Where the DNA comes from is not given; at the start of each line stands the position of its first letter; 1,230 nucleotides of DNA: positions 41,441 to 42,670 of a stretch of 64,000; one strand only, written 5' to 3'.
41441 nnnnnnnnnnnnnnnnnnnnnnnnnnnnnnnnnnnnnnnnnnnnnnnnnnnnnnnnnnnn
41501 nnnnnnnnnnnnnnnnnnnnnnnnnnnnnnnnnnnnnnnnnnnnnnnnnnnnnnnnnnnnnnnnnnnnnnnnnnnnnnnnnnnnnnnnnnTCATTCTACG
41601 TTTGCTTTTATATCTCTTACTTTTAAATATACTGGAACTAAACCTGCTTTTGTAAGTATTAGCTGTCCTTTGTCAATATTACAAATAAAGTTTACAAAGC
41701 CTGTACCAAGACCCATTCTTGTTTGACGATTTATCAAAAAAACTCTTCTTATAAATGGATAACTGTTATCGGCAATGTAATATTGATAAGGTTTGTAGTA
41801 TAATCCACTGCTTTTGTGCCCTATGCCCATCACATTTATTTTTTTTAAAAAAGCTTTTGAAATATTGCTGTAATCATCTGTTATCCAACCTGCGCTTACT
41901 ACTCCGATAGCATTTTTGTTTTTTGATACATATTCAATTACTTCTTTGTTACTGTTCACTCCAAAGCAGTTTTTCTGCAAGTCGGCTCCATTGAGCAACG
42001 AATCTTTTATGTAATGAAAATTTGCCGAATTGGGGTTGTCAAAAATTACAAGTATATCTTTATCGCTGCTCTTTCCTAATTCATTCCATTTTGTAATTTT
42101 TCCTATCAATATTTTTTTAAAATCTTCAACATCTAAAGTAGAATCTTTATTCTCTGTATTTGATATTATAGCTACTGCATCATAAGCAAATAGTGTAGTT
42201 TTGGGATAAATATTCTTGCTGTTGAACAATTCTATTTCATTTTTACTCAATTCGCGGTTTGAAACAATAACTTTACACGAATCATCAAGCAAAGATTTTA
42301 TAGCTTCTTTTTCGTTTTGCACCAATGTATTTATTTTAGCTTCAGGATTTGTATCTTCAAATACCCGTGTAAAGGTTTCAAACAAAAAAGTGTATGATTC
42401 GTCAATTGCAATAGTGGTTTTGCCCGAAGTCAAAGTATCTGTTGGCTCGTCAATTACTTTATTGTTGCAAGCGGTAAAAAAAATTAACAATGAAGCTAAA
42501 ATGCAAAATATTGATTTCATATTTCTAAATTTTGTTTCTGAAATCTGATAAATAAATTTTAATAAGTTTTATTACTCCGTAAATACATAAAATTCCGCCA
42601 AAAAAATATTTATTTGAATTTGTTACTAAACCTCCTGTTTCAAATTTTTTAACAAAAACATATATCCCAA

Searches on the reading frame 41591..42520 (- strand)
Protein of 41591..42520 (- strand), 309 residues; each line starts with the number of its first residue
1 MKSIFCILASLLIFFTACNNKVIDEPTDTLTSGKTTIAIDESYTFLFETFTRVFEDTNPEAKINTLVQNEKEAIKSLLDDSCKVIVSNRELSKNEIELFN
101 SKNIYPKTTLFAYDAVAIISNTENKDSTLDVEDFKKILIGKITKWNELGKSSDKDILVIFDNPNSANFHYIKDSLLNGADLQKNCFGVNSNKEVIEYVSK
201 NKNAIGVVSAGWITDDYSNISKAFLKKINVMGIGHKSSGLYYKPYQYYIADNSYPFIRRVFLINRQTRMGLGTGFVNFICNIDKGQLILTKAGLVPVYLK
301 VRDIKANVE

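Call 49: search_protein_families(library=pfam, proteins=[window:41591-42520:-], max_evalue=0.00001)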
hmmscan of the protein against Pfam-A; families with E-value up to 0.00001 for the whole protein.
window:41591-42520:- (309 aa): 1 family
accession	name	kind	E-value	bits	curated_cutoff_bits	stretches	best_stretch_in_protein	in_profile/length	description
PF12849.12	PBP_like_2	-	5.6e-39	134.9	27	1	28-279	5-263/267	PBP superfamily domain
